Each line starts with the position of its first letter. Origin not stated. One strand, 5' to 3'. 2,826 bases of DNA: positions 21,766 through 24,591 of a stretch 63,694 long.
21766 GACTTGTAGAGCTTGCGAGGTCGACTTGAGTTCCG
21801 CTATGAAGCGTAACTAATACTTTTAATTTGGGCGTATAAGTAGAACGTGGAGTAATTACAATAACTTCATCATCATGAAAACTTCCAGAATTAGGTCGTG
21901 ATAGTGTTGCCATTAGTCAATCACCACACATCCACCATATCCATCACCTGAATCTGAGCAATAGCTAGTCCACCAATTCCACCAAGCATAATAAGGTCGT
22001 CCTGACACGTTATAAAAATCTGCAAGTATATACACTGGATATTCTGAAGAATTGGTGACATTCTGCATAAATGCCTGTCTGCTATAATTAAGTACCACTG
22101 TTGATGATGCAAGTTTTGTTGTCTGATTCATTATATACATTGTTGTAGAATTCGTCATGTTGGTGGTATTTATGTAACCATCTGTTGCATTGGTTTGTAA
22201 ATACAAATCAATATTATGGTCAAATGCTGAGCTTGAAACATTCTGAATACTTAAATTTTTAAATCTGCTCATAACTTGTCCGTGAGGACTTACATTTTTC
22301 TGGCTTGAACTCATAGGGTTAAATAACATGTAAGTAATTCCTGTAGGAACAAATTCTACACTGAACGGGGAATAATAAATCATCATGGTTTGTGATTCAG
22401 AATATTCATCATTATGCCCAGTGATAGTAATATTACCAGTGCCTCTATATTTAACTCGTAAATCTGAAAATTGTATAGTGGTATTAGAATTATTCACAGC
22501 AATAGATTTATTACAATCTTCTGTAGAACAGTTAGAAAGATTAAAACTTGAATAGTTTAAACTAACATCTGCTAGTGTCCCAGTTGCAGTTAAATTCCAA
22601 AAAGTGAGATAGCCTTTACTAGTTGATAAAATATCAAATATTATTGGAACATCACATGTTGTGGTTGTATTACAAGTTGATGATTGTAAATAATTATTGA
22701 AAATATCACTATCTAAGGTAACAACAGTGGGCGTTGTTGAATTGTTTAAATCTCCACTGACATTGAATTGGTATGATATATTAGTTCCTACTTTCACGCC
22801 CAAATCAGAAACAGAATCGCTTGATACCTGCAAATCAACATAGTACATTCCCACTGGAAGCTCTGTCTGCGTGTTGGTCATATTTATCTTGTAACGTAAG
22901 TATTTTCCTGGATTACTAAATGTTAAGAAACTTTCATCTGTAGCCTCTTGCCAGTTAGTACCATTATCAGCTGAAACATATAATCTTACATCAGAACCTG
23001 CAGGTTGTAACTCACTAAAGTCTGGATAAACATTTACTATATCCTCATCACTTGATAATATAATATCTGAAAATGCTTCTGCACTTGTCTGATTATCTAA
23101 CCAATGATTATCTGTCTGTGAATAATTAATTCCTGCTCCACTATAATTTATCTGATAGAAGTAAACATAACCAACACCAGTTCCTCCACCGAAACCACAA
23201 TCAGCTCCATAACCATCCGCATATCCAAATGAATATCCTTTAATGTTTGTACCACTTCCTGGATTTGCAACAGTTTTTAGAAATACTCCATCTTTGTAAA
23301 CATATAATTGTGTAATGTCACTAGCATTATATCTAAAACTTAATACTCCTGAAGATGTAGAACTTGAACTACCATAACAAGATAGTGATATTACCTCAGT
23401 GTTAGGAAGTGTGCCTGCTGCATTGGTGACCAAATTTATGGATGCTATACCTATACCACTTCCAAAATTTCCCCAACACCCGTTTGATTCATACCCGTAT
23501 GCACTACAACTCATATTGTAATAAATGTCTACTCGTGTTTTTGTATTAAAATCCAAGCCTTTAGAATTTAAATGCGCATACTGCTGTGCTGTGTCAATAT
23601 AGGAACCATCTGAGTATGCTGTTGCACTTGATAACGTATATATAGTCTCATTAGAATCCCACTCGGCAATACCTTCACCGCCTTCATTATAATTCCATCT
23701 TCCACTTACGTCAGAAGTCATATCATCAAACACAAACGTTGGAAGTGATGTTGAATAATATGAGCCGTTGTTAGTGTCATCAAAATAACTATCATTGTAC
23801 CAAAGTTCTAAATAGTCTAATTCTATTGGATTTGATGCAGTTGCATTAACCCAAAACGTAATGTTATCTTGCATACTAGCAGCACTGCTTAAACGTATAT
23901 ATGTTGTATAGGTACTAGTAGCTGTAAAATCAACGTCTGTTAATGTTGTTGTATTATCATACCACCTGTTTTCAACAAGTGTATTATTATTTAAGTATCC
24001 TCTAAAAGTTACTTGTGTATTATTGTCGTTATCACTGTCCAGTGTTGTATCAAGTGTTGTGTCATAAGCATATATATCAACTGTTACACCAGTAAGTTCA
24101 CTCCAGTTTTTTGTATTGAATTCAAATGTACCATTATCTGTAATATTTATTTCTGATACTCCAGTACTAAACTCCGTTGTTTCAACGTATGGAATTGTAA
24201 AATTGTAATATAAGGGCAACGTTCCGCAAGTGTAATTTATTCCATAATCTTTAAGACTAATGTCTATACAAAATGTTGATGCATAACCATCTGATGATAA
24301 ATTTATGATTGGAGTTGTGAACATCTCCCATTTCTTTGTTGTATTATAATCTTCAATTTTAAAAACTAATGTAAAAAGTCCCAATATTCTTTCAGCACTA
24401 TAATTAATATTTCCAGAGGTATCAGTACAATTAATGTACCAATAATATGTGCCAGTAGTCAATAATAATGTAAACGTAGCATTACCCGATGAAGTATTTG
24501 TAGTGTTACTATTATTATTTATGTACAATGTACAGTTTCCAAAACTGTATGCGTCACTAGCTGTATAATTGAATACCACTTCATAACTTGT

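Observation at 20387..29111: Low-GC island in the tail module encoding a 2060-aa secreted, sequon-saturated LamG giant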

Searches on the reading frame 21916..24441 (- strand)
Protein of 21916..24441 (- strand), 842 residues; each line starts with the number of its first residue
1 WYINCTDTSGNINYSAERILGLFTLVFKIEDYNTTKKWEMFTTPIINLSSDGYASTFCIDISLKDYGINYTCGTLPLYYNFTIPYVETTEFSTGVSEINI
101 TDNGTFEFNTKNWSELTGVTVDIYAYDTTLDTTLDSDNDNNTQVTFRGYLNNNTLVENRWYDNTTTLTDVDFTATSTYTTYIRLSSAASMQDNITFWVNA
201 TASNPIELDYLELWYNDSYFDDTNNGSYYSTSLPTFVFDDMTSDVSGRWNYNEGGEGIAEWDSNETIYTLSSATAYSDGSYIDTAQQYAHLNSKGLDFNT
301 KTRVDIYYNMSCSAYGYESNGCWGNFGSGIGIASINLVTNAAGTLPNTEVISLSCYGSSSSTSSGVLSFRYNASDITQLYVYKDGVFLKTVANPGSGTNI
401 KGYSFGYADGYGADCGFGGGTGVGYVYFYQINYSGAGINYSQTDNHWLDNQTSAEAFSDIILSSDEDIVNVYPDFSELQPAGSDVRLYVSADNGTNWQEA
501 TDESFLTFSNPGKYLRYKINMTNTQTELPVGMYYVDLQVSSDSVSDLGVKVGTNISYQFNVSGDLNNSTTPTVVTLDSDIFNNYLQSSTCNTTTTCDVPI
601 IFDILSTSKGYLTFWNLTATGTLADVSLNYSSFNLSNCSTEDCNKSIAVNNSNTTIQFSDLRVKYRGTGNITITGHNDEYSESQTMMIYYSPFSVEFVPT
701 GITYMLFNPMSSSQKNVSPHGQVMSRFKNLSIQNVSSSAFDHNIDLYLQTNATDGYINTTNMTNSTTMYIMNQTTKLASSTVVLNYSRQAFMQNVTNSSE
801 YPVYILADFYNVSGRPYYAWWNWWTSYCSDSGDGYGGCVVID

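Call 27: find_homologous_proteins(query=window:21916-24441:-, max_evalue=0.001)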
Query window:21916-24441:-: 8000 candidates shared short words with the query, none scored E <= 0.001.

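Call 41: search_protein_representatives(protein=window:21916-24441:-)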
Query: 842 residues. Proteins with E-value up to 0.001 (for the whole library): 150; up to 1e-10: 96; up to 1e-30: 12. The best 150 are listed.
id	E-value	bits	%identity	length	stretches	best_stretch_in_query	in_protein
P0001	0.0e+00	1889.9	100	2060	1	1-842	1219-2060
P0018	3.7e-107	375.9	37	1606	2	92-842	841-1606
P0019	2.4e-101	356.7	38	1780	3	19-774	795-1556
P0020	3.2e-99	349.7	36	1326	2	20-660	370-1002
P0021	5.8e-92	325.6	34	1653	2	26-642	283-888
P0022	1.8e-88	314.1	37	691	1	180-842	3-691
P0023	8.1e-83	295.4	34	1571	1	27-798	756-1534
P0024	3.8e-81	289.9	36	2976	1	23-749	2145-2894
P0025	1.2e-77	278.2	36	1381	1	24-771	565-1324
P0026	3.2e-46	174.3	54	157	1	686-842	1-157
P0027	5.9e-43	163.5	40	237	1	598-842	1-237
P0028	5.4e-32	127.3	27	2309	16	463-540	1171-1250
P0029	3.7e-29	117.9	27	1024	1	28-821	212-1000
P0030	1.2e-27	112.9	30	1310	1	133-759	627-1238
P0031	5.9e-26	107.3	28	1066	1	352-830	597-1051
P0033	2.1e-24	102.2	29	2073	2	125-842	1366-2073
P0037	7.7e-23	97.0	28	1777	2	22-817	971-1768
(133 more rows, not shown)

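Call 43: list_cluster_members(proteins=[P0018, P0019, P0021, P0023, P0024, P0025, P0029, P0033, P0037, P0009])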
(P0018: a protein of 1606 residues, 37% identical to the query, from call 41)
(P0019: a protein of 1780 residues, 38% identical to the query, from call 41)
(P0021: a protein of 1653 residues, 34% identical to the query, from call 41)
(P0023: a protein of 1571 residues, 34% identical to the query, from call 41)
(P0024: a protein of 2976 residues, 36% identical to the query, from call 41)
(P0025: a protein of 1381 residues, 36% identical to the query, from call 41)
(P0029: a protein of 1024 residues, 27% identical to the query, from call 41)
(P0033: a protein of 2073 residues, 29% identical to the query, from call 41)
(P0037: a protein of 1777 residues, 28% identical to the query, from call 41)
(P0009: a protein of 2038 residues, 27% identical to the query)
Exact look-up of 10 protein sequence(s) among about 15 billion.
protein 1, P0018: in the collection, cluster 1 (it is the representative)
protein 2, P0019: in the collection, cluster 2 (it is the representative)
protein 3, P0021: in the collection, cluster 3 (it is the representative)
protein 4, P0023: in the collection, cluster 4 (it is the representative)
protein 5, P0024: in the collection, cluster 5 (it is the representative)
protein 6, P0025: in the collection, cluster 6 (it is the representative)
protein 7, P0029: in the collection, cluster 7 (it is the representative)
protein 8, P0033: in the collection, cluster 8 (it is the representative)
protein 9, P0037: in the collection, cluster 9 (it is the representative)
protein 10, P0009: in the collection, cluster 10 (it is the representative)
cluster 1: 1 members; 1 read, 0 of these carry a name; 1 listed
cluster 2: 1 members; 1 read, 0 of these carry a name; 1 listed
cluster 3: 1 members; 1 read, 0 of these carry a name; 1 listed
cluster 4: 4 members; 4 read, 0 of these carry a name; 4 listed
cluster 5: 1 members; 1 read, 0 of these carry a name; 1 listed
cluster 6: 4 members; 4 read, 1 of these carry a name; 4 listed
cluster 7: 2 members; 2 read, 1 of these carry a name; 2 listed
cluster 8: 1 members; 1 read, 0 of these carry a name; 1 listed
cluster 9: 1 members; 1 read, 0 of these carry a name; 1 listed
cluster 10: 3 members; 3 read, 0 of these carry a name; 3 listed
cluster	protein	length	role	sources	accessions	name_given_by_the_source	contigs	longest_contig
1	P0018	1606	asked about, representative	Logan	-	-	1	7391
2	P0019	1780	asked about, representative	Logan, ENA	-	-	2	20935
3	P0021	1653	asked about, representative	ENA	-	-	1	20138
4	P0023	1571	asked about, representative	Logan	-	-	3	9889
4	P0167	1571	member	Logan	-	-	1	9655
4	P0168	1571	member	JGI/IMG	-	-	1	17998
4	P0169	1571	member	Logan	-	-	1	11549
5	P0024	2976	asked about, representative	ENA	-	-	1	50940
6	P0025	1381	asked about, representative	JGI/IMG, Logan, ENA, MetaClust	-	\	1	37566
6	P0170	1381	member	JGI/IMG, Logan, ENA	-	-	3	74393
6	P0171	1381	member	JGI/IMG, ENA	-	-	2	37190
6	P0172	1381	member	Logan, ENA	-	-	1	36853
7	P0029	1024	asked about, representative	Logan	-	-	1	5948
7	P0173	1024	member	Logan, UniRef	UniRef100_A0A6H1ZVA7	Uncharacterized protein n=1 Tax=viral metagenome TaxID=1070528 RepID=A0A6H1ZVA7_9ZZZZ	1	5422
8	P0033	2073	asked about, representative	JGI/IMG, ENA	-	-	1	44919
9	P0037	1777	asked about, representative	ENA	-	-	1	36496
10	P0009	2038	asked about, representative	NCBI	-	-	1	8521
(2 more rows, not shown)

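Call 48: find_related_loci(query=A2, collection=genome_contigs, flank=10000)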
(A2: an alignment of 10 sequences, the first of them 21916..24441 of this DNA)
Query A2 (842 aa) in genome_contigs; peptide patterns used: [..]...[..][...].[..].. (x = any residue, [..] = any of these).
14 stretches matched a pattern, but none encodes a relative of the query by tblastn (E <= 1e-3).

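Call 59: predict_structure(alignment_id=A1)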
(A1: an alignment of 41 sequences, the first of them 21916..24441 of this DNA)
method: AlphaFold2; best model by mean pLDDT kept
length: 842 residues; sequences in the alignment: 41
mean_pLDDT: 86.1   pTM: 0.60
mean pLDDT of the five models: 86.1, 85.6, 84.7, 84.0, 83.1
residues with pLDDT >= 90: 442; 70-90: 317; 50-70: 61; < 50: 22
segments of 3 or more residues with pLDDT < 50: 1-4, 13-20, 223-228, 840-842
pLDDT, mean of each block of 10 residues (from residue 1): 50 47 82 88 92 86 91 93 94 95 92 91 96 92 94 96 89 88 95 94 85 82 51 86 79 83 81 90 92 80 91 92 87 90 71 94 94 79 93 82 94 88 93 87 61 84 90 91 92 94 88 93 81 90 89 88 87 95 91 92 88 94 92 85 92 95 94 93 92 90 88 91 90 89 86 59 77 79 83 83 92 78 81 53 41
secondary structure, 60 per line:
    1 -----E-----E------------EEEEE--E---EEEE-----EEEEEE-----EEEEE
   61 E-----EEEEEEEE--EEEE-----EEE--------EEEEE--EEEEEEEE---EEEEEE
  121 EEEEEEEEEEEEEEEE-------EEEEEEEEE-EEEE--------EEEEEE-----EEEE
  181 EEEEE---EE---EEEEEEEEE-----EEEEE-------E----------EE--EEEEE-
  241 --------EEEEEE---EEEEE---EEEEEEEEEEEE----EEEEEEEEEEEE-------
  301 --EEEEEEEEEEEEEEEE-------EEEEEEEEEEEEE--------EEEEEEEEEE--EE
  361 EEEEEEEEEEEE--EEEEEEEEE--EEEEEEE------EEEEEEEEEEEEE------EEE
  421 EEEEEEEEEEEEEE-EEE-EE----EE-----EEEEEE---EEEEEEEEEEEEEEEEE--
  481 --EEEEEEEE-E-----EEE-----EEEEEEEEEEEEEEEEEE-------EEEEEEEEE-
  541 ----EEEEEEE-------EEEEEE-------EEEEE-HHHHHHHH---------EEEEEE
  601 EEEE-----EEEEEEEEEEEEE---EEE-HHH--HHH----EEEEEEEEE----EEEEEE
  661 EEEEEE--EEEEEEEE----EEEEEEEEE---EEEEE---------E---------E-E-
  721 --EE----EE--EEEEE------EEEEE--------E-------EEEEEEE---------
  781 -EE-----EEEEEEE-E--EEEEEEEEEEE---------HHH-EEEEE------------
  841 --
elements in order (helices of 4 or more, strands of 3 or more residues): E25-29 E36-39 E45-50 E56-61 E67-74 E77-80 E86-88 E97-101 E104-111 E115-136 E144-152 E154-157 E166-171 E177-185 E194-202 E208-212 E235-239 E249-254 E258-262 E266-277 E282-293 E303-318 E326-338 E347-356 E359-372 E375-383 E386-392 E399-411 E418-434 E436-438 E453-458 E462-478 E483-490 E498-500 E506-523 E531-539 E545-551 E559-564 E572-576 H578-585 E595-604 E610-622 E626-628 E642-650 E655-666 E669-676 E681-689 E693-697 E733-737 E744-748 E765-771 E789-795 E800-810 E824-828

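Call 61: fold_search(model_id=the predicted structure, library=pdb)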
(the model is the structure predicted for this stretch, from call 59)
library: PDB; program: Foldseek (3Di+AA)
matches with E <= 10: 1422; with E <= 0.001: 10
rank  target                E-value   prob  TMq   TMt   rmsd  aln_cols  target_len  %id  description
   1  9h4p_BD               1.6e-05  0.99  0.11  0.10  21.0       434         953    9  Tail of full Haloferax tailed virus 1 (released 2025-08-27)
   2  6h03_A                8.0e-05  0.11  0.06  0.05  42.8      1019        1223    9  OPEN CONFORMATION OF THE MEMBRANE ATTACK COMPLEX (released 2018-12-19)
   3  7ad7_B                8.9e-05  0.25  0.07  0.08  39.5       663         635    8  Crystal structure of human complement C5 in complex with the K8 bovine knob domain peptide. (released 2021-03-10)
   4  8h3u_A                1.3e-04  0.57  0.08  0.11  33.8       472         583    8  Inhibitor-bound EP, polyA model (released 2022-11-23)
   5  9eui_Q                2.6e-04  0.69  0.12  0.12  32.6       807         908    9  Cryo-EM structure of Staphylococcus aureus bacteriophage phi812 baseplate in the post-contraction state - complete (released 2025-04-09)
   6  5a42                  2.7e-04  0.08  0.06  0.04  44.4      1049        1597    8  Cryo-EM single particle 3D reconstruction of the native conformation of E. coli alpha-2-macroglobulin (ECAM) (released 2015-07-29)
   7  9euj_G                4.5e-04  0.54  0.11  0.11  30.4       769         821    8  Cryo-EM structure of Staphylococcus aureus bacteriophage phi812 baseplate in the post-contraction state - sheath initi (released 2025-04-09)
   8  8zi4_A                5.5e-04  0.57  0.10  0.12  36.5       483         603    9  Cryo-EM structure of wtEP-trypsinogen (released 2025-05-21)
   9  2a71_D                5.8e-04  1.00  0.13  0.38   8.4       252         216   13  Crystal structure of Emp47p carbohydrate recognition domain (CRD), orthorhombic crystal form (released 2006-01-31)
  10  8k35_A                9.1e-04  0.09  0.07  0.07  46.6       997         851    8  Structure of the bacteriophage lambda tail tip complex (released 2023-11-15)
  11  2a6z                  1.4e-03  0.98  0.12  0.35  11.6       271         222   14  Crystal structure of Emp47p carbohydrate recognition domain (CRD), monoclinic crystal form 1 (released 2006-01-31)
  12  7nit_C                1.5e-03  0.10  0.06  0.04  34.0       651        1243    7  X-ray structure of a multidomain BbgIII from Bifidobacterium bifidum (released 2021-12-22)
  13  9euf_0                1.6e-03  0.41  0.14  0.12  29.6       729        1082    9  Cryo-EM structure of Staphylococcus aureus bacteriophage phi812 baseplate in the pre-contraction state - complete (released 2025-04-09)
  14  9u61_C                1.7e-03  0.08  0.06  0.07  41.8       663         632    6  CP/MBL pathways C3 convertase C4b2a and C3 complex (released 2026-01-14)
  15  3wvj_A                1.7e-03  0.98  0.12  0.34  11.6       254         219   11  The crystal structure of native glycosidic hydrolase (released 2015-06-24)
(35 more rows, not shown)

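Call 65: fold_search(model_id=the predicted structure, library=viral)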
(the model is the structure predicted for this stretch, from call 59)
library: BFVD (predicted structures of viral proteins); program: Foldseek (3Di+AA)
matches with E <= 10: 1544; with E <= 0.001: 67
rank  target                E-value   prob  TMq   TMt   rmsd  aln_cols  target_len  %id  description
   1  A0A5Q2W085            2.2e-07  1.00  0.13  0.13  19.8       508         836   11  (no name in the UniProt tables at hand)
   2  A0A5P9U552            8.7e-07  0.95  0.11  0.08  32.4       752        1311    9  (no name in the UniProt tables at hand)
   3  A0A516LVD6            1.0e-06  1.00  0.11  0.11  16.5       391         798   11  (no name in the UniProt tables at hand)
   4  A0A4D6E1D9            1.1e-06  0.96  0.11  0.11  44.1       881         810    8  LamG-like jellyroll fold domain-containing protein [Streptomyces phage Circinus]
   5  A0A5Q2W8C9            1.4e-06  1.00  0.15  0.20  34.7       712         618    7  (no name in the UniProt tables at hand)
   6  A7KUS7                3.2e-06  1.00  0.12  0.25  17.2       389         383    9  (no name in the UniProt tables at hand)
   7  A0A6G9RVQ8            1.1e-05  1.00  0.14  0.19  14.6       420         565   14  (no name in the UniProt tables at hand)
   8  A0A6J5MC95            1.3e-05  0.92  0.11  0.11  45.8       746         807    8  Uncharacterized protein [uncultured Caudovirales phage]
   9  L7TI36                1.8e-05  0.99  0.11  0.23  19.6       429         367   12  LamG-like jellyroll fold domain-containing protein [Haloarcula vallismortis tailed virus 1]
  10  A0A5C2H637            1.9e-05  0.51  0.10  0.08  30.2       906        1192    9  BIG2 domain-containing protein [Enterococcus phage PEf771]
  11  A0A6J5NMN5            2.0e-05  0.94  0.12  0.15  23.9       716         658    9  CUB domain [uncultured Caudovirales phage]
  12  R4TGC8                2.2e-05  1.00  0.12  0.12  16.9       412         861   12  Concanavalin A-like lectin/glucanases superfamily protein [Haloarcula hispanica tailed virus 1]
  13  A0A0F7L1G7            2.2e-05  0.97  0.11  0.15  26.6       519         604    8  Uncharacterized protein [uncultured marine virus]
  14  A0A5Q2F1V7            2.4e-05  0.97  0.11  0.20  18.8       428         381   12  Uncharacterized protein [Serratia phage JS26]
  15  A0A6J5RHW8            2.8e-05  0.77  0.12  0.08  39.9       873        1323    8  Uncharacterized protein [uncultured Caudovirales phage]
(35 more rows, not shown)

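Call 66: find_encoding_contigs(protein=P0024, flank=10000, max_places=2)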
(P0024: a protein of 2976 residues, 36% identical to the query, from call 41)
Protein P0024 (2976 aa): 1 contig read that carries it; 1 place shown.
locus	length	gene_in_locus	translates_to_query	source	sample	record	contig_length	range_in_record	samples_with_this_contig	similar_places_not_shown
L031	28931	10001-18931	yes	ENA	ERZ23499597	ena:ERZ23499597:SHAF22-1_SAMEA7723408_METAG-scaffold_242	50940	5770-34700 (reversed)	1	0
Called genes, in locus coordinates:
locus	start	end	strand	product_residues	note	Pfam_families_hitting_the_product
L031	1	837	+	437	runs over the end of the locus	-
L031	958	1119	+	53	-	-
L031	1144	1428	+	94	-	-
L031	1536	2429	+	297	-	-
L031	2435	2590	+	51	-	-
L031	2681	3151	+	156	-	-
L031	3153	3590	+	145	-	-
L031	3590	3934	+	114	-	-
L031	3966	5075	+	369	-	PF18906:Phage_tube_2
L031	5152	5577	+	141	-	-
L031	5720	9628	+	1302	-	PF10145:PhageMin_Tail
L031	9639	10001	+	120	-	-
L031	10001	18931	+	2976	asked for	PF13385:Laminin_G_3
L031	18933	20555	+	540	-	PF24032:YQBQ (weak)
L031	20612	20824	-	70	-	-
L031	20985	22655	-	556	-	-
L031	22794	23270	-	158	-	PF19835:SegE_GIY-YIG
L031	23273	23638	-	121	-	-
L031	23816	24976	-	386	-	-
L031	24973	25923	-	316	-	PF00136:DNA_pol_B (weak)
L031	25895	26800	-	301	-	-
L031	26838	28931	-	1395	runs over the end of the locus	PF03104:DNA_pol_B_exo1, PF01079:Hint (faint), PF14528:LAGLIDADG_3 (faint), PF00136:DNA_pol_B, PF13403:Hint_2 (weak), PF00136:DNA_pol_B, PF14890:Intein_splicing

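Call 69: search_solved_structures(query=A2, max_evalue=1)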
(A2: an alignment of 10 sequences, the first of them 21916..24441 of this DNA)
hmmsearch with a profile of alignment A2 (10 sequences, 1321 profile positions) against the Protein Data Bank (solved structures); distinct sequences matched with E-value up to 1: 0.

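Call 93: search_protein_families(library=pfam, alignment_id=A2, max_evalue=0.001)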
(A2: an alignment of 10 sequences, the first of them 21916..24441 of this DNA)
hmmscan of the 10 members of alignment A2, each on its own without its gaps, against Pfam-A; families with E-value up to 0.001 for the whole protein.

A. member 1, window:21916-24441:- (842 aa): 0 families

B. families by the number of members that match (of 10 scanned): 2 families
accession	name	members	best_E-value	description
PF13385.13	Laminin_G_3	2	1.8e-45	Concanavalin A-like lectin/glucanases superfamily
PF09070.16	PFU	1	0.00016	PFU (PLAA family ubiquitin binding)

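Call 95: find_encoding_contigs(protein=P0170, flank=10000, max_places=1)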
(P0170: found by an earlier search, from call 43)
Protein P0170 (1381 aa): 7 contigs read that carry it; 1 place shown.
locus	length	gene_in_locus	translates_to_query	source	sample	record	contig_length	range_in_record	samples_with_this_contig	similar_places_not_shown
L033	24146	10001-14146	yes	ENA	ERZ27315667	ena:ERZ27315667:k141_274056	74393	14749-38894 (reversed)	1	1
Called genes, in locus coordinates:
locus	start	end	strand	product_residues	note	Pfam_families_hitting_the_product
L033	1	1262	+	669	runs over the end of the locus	PF13229:Beta_helix, PF05048:NosD, PF13229:Beta_helix (weak)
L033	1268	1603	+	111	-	-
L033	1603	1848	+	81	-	-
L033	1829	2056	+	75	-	-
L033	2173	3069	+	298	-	-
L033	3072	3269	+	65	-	-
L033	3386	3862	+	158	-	-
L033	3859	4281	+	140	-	-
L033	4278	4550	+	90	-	-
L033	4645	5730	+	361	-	PF18906:Phage_tube_2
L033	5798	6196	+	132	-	-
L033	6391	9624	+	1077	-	PF10145:PhageMin_Tail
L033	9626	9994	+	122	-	-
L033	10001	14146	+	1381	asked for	-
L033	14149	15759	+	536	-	-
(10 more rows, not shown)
